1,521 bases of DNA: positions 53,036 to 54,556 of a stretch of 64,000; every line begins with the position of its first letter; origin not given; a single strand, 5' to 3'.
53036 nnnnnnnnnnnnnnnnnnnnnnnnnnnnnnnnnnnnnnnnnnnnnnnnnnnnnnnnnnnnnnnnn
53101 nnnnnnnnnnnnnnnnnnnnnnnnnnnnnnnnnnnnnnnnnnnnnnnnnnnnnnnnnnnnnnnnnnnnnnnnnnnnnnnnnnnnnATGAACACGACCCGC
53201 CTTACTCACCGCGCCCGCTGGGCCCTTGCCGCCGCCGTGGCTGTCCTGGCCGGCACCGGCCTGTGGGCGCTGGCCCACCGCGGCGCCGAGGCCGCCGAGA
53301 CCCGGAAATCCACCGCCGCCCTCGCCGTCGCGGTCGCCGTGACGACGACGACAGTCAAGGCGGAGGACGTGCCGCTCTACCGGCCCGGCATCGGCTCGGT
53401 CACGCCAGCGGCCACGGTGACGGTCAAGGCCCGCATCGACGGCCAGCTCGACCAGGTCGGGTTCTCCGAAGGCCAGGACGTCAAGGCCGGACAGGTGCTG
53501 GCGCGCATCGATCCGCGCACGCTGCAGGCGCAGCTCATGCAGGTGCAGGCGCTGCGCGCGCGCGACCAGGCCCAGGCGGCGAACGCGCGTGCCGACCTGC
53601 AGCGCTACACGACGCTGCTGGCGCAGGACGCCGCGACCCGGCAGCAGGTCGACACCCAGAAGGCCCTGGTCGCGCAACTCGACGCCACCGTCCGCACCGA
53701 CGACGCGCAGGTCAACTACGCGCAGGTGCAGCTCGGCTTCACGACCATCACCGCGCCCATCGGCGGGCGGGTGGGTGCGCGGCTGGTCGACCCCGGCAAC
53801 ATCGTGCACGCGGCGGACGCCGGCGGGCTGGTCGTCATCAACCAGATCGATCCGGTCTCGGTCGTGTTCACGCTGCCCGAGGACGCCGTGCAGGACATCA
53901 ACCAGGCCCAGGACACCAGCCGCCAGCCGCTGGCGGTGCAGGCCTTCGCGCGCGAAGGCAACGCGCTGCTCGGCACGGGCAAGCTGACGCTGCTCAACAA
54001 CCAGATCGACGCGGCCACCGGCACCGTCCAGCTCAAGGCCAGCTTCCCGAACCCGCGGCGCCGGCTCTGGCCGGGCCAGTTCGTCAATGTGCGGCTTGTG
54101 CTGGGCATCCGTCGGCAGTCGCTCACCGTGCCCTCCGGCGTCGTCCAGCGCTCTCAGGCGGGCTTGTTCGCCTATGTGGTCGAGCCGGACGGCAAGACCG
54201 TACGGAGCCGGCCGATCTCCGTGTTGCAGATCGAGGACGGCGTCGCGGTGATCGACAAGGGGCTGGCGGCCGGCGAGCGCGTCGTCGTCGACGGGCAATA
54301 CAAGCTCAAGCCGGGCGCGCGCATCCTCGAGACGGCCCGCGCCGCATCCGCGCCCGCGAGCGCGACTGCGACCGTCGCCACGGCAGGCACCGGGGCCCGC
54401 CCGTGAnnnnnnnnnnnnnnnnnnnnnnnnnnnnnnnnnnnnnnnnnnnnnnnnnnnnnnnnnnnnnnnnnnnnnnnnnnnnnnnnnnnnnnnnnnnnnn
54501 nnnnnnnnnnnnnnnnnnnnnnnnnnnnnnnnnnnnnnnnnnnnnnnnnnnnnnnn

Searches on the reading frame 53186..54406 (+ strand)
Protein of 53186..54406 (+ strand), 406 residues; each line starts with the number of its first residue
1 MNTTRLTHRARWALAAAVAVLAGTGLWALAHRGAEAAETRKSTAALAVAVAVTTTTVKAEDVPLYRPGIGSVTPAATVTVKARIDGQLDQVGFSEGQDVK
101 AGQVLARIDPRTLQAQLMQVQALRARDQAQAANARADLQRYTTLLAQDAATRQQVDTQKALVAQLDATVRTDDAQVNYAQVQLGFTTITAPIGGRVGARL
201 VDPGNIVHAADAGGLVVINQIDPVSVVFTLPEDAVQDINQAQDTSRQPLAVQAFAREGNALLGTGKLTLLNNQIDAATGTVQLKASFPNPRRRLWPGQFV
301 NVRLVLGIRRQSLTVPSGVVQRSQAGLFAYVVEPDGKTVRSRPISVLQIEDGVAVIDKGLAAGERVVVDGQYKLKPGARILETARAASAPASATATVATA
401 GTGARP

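Call 6: search_protein_families(library=pfam, proteins=[window:53186-54406:+])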
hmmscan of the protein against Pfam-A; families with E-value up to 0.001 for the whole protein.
window:53186-54406:+ (406 aa): 3 families
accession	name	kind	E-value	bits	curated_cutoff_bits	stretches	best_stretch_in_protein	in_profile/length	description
PF16576.10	HlyD_D23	-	5.4e-15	55.7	30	1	77-300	19-214/214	Barrel-sandwich domain of CusB or HlyD membrane-fusion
PF13437.12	HlyD_3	-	4.1e-10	40.8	22.2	1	187-294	1-103/106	HlyD family secretion protein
PF13533.13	Biotin_lipoyl_2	-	2.3e-05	24.5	29.8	1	78-109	1-32/32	Biotin-lipoyl like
